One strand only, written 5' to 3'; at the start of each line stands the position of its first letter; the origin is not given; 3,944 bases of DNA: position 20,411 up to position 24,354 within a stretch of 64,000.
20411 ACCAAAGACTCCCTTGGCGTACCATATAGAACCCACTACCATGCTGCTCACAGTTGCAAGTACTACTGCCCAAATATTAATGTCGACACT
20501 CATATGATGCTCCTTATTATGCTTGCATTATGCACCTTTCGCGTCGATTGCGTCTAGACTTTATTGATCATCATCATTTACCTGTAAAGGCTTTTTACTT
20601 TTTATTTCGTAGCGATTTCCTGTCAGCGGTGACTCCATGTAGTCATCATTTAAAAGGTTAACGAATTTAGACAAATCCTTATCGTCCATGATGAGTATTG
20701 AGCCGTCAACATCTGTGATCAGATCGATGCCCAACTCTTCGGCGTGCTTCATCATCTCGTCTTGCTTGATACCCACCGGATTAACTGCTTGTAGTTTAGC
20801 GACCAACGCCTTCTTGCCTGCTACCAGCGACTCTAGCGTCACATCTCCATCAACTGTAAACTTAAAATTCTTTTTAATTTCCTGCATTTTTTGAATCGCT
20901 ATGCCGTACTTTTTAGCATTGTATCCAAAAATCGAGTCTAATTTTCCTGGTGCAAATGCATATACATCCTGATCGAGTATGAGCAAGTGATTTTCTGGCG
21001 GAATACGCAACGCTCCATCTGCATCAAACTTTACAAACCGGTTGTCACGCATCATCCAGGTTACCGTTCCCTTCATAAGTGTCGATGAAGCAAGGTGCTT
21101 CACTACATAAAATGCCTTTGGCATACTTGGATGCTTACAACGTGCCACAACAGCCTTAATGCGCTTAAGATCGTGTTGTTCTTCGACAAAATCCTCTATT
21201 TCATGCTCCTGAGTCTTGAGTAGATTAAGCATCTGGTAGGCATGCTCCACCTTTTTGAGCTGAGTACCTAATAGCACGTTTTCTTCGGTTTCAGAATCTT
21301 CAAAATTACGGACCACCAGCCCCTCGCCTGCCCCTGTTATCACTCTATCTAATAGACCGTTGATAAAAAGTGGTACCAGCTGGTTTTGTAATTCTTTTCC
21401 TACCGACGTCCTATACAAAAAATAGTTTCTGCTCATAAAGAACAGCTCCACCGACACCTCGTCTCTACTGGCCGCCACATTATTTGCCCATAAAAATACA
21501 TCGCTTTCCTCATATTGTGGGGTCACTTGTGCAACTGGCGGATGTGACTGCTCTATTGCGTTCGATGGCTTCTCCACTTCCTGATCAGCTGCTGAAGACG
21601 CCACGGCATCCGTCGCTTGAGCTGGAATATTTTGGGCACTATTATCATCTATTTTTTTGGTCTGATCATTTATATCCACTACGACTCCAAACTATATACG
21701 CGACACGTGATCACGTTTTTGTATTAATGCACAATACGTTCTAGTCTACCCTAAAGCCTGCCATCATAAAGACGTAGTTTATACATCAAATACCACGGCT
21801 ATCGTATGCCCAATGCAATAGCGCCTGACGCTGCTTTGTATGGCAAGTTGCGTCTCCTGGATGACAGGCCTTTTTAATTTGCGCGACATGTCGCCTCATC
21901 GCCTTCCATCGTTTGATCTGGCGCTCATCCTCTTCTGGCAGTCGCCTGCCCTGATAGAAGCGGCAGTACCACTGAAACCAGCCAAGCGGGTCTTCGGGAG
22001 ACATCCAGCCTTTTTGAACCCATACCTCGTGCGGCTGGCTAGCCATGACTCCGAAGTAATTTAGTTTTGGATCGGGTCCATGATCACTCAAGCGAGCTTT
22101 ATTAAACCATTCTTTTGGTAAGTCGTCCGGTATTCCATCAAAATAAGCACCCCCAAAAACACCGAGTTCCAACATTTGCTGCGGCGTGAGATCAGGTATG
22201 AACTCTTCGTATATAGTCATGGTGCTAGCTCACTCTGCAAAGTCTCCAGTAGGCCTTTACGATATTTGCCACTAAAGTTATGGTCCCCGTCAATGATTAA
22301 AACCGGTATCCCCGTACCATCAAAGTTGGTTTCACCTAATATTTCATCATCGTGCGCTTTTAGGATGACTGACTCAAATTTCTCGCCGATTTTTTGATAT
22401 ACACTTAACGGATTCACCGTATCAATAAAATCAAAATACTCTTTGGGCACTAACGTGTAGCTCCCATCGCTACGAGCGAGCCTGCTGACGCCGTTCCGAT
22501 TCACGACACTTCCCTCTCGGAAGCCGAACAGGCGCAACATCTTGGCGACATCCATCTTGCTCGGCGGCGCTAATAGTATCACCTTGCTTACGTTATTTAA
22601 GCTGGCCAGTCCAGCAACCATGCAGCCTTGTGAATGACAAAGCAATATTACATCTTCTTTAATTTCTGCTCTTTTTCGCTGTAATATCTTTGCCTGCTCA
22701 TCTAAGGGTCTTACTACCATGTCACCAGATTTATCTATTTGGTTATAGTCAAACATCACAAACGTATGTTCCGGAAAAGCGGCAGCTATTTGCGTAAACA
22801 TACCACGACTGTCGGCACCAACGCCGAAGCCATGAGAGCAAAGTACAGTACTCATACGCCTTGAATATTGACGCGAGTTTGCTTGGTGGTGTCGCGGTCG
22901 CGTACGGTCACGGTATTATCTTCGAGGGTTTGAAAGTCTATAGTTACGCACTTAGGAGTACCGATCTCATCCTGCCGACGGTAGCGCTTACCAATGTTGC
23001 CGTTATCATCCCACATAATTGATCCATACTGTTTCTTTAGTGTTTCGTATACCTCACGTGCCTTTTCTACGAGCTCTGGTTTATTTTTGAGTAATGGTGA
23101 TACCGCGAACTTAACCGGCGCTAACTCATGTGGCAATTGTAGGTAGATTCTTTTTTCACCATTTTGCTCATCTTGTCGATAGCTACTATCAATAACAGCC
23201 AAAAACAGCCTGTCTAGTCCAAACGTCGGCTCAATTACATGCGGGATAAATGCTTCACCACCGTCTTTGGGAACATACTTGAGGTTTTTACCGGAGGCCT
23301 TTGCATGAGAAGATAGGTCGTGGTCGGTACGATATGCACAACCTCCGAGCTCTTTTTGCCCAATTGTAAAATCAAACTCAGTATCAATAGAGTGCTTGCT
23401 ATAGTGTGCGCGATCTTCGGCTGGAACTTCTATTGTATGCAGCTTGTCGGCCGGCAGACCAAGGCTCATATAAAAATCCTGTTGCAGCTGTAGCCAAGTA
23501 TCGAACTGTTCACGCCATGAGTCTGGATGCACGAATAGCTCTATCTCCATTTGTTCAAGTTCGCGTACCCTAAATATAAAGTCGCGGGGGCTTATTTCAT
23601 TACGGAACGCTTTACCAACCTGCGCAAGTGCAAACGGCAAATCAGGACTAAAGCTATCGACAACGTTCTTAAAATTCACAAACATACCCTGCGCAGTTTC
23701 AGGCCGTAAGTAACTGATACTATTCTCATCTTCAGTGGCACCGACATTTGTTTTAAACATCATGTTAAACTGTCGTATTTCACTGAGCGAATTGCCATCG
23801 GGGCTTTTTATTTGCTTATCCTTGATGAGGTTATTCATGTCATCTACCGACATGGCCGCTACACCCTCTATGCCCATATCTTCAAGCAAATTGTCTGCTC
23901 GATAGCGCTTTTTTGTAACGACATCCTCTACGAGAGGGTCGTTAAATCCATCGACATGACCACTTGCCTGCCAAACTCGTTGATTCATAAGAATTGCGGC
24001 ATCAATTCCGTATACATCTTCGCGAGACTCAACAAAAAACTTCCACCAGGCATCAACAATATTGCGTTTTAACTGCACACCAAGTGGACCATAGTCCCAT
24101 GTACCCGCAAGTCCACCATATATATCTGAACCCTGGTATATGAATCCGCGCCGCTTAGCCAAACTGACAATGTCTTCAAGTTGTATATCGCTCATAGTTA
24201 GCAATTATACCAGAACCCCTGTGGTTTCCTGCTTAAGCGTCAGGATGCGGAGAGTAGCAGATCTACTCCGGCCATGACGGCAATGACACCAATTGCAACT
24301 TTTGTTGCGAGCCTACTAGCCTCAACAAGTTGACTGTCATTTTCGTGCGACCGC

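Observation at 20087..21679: Possible KwaB/DUF4868-like gene without KwaA, followed by small membrane-protein genes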

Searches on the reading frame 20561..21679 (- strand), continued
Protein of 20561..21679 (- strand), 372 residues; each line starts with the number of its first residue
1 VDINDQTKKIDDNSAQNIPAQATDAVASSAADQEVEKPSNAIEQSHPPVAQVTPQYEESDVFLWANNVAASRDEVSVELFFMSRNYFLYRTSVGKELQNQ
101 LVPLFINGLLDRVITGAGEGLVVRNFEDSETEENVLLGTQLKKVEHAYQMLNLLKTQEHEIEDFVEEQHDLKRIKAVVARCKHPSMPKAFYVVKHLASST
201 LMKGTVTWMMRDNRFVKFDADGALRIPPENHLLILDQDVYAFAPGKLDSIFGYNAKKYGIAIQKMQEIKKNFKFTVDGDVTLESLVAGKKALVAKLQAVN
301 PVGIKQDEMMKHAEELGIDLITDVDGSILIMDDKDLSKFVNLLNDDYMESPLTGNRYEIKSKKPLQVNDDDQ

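Call 77: search_dna_similar(query=P0126, collection=phages, mode=protein, max_evalue=0.001, max_rows=20)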
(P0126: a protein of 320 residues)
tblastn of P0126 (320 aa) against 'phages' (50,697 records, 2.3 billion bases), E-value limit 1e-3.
No match.

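Call 83: list_cluster_members(proteins=[P0001, P0126, P0138])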
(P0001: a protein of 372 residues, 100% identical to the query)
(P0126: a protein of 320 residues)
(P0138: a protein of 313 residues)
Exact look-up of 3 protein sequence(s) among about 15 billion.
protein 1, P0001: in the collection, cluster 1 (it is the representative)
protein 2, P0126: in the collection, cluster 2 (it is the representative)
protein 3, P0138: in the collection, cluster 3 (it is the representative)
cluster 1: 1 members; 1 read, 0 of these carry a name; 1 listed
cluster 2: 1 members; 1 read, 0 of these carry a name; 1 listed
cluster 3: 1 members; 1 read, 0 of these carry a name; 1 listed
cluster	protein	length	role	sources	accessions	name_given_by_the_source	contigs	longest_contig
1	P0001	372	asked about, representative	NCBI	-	-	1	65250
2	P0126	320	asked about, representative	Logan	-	-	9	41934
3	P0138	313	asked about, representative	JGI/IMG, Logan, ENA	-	-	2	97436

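Call 94: find_homologous_proteins(query=L092:7466-8017:+, max_evalue=0.001)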
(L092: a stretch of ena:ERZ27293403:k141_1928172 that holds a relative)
Query L092:7466-8017:+ (183 aa): 3 proteins with E <= 0.001 among 430 candidates.
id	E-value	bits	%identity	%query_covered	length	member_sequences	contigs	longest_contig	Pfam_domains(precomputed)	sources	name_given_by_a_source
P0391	1.1e-103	362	100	100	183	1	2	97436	PF28043.1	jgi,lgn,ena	-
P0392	3.2e-29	120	39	99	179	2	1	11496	PF28043.1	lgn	-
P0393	1.8e-11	63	31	96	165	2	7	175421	PF28043.1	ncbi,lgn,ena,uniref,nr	ncbi:hypothetical protein JOC47_001690 [Halanaerobacter jeridensis]|uniref:Uncharacterized protein n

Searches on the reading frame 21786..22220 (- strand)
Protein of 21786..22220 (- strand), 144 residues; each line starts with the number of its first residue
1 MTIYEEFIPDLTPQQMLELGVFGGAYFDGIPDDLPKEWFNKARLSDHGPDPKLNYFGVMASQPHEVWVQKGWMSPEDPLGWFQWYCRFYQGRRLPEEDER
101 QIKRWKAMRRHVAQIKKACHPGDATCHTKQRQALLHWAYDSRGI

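Call 3: search_protein_families(library=pfam, proteins=[window:21786-22220:-], max_evalue=1)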
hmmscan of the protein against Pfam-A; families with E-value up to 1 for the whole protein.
window:21786-22220:- (144 aa): 1 family
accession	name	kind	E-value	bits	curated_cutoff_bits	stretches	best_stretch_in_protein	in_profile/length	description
PF01083.28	Cutinase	-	0.15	12.4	25.9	1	112-141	131-159/173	Cutinase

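Call 4: search_protein_families(library=padloc, proteins=[window:21786-22220:-], max_evalue=1)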
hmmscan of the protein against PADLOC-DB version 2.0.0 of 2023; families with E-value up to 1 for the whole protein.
window:21786-22220:- (144 aa): 0 families

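Call 7: search_protein_families(library=ncbifam, proteins=[window:21786-22220:-], max_evalue=0.1)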
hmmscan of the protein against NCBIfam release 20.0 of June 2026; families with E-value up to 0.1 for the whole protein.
window:21786-22220:- (144 aa): 0 families

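Call 79: find_homologous_proteins(query=window:21786-22220:-, max_evalue=0.001)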
Query window:21786-22220:- (144 aa): 8000 proteins with E <= 0.001 among 8000 candidates; the best 120 are listed.
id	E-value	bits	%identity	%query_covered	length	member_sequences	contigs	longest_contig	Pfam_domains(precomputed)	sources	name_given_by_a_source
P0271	5.5e-100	350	100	100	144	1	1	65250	-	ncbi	-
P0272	2.2e-76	273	76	100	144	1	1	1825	-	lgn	-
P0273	5.2e-75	269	78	99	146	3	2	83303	-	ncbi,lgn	-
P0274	1.8e-74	267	79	96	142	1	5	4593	-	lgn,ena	-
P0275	3.9e-74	266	77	99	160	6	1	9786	-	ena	-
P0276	5.4e-73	262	78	96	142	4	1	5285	-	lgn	-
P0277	3.4e-72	260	78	96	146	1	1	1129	-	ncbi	-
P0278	7.1e-72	259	79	97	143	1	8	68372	-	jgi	jgi:hypothetical protein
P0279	1.1e-70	255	72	99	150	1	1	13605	-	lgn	-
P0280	1.3e-70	255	73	97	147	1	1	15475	-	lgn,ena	-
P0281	2.9e-70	253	74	97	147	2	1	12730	-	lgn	-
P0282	3.7e-70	253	72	96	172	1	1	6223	-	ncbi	-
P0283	7.4e-70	252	73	96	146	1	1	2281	-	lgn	-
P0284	5.6e-68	246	73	95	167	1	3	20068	-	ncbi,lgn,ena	-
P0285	9.8e-68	245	73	97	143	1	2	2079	-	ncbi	-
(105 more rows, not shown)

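Call 82: search_solved_structures(query=A4, max_evalue=1)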
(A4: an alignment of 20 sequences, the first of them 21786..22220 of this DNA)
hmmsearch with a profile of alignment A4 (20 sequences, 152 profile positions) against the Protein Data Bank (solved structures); distinct sequences matched with E-value up to 1: 2.
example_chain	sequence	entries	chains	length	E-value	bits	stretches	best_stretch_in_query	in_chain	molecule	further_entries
3fi7_A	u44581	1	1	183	0.18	15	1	53-97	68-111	Lmo1076 protein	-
7biz_A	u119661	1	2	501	0.81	12.9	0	41-97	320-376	Cell surface protein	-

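Call 86: predict_structure(alignment_id=A4)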
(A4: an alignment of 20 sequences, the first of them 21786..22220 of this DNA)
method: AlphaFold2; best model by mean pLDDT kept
length: 144 residues; sequences in the alignment: 20
mean_pLDDT: 71.6   pTM: 0.66
mean pLDDT of the five models: 71.6, 65.8, 64.7, 63.6, 54.6
residues with pLDDT >= 90: 0; 70-90: 83; 50-70: 49; < 50: 12
segments of 3 or more residues with pLDDT < 50: 21-25, 55-60
pLDDT, mean of each block of 10 residues (from residue 1): 72 77 53 82 64 51 66 64 83 84 84 84 74 69 63
secondary structure, 60 per line:
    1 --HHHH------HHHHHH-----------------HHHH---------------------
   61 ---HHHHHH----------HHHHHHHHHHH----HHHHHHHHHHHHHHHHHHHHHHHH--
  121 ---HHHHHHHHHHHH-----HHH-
elements in order: H3-6 H13-18 H36-39 H64-69 H80-90 H95-118 H124-135

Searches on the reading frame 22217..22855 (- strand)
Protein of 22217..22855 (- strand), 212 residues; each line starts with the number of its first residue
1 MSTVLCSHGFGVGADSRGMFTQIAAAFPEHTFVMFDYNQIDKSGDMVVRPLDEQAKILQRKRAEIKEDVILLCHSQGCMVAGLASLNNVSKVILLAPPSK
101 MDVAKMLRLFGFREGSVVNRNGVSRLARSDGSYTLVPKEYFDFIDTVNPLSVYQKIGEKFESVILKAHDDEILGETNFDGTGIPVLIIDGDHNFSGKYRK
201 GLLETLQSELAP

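Call 3: search_protein_families(library=pfam, proteins=[window:22217-22855:-], max_evalue=1)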
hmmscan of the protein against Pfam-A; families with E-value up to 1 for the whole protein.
window:22217-22855:- (212 aa): 11 families
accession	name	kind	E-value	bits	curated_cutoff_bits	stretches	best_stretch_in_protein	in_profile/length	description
PF12697.13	Abhydrolase_6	-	1.2e-05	26.5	26.3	1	4-120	1-117/217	Alpha/beta hydrolase family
PF06821.19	Ser_hydrolase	-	0.0001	22.7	22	1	55-106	43-99/172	Serine hydrolase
PF00561.26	Abhydrolase_1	-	0.0076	16.4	25.8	1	3-106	2-114/245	alpha/beta hydrolase fold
PF02089.21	Palm_thioest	-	0.011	15.9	26.8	1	4-93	2-104/254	Palmitoyl protein thioesterase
PF24322.2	Tle3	-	0.019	14.9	27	1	62-87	176-202/321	T6SS Tle3 phospholipase effector domain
PF06259.18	Abhydrolase_8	-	0.028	14.5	20.5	1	55-98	98-143/178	Alpha/beta hydrolase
PF06478.18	CoV_RPol_N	-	0.05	13.1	25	1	99-168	107-174/350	Coronavirus RNA-dependent RNA polymerase, N-terminal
PF06342.18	DUF1057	-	0.051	13.1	21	1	62-159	99-179/297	Alpha/beta hydrolase of unknown function (DUF1057)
PF12146.15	Hydrolase_4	-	0.054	13.2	27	1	47-121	58-137/239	Serine aminopeptidase, S33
PF07819.20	PGAP1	-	0.079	13.1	24.3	1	45-103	70-133/233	PGAP1-like alpha/beta domain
PF05990.18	DUF900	-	0.22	11.4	20.5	1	17-81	47-108/232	Alpha/beta hydrolase of unknown function (DUF900)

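Call 4: search_protein_families(library=padloc, proteins=[window:22217-22855:-], max_evalue=1)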
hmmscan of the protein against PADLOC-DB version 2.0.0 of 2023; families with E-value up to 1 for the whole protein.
window:22217-22855:- (212 aa): 0 families

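Call 7: search_protein_families(library=ncbifam, proteins=[window:22217-22855:-], max_evalue=0.1)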
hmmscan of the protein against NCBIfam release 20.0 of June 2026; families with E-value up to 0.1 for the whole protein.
window:22217-22855:- (212 aa): 1 family
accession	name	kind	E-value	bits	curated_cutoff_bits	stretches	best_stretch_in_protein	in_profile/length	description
NF041096.1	esterase_EstD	equivalog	0.0035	16.4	600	1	60-105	234-281/421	esterase EstD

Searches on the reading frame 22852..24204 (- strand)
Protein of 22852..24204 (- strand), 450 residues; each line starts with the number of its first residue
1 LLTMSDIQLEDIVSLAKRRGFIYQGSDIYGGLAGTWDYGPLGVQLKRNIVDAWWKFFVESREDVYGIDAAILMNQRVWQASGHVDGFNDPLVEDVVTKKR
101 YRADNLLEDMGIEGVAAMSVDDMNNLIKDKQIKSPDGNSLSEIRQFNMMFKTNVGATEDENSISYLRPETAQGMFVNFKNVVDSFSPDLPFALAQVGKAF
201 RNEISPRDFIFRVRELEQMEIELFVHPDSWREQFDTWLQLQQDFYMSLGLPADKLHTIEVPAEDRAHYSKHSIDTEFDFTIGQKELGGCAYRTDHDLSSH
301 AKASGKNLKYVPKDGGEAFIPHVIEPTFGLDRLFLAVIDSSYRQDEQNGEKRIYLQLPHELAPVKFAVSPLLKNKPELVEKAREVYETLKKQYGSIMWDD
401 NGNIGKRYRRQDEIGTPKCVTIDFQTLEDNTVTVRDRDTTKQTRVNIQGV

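Call 71: find_related_loci(query=window:22852-24204:-, collection=metagenome_contigs, flank=10000)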
Query window:22852-24204:- (450 aa) in metagenome_contigs; peptide patterns used: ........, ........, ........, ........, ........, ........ (x = any residue, [..] = any of these).
600 stretches matched a pattern (row limit reached: there are more); 589 encode a relative of the query (tblastn E <= 1e-3); the best 80 are kept; 80 distinct loci.
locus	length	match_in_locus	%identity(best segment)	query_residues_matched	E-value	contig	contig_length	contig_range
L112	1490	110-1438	71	4-447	0e+0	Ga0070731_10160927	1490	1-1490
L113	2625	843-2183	69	3-447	0e+0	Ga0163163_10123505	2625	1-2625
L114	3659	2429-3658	74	1-409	0e+0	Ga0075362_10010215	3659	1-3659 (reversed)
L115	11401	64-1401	68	4-450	0e+0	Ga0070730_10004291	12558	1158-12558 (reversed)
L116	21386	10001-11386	69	2-448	0e+0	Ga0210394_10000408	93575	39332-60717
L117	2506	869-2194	68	4-446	0e+0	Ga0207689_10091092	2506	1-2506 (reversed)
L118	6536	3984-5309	66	7-447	0e+0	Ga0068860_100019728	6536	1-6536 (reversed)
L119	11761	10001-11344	66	4-450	0e+0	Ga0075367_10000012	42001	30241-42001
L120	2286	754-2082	66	4-445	0e+0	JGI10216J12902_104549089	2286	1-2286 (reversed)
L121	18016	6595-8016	63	4-447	0e+0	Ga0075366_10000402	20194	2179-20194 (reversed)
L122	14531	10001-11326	64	6-447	0e+0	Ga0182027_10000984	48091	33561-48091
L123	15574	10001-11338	66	7-450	0e+0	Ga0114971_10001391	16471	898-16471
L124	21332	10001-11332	64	4-447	0e+0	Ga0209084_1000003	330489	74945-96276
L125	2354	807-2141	65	9-450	0e+0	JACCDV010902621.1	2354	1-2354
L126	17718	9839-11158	64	9-447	0e+0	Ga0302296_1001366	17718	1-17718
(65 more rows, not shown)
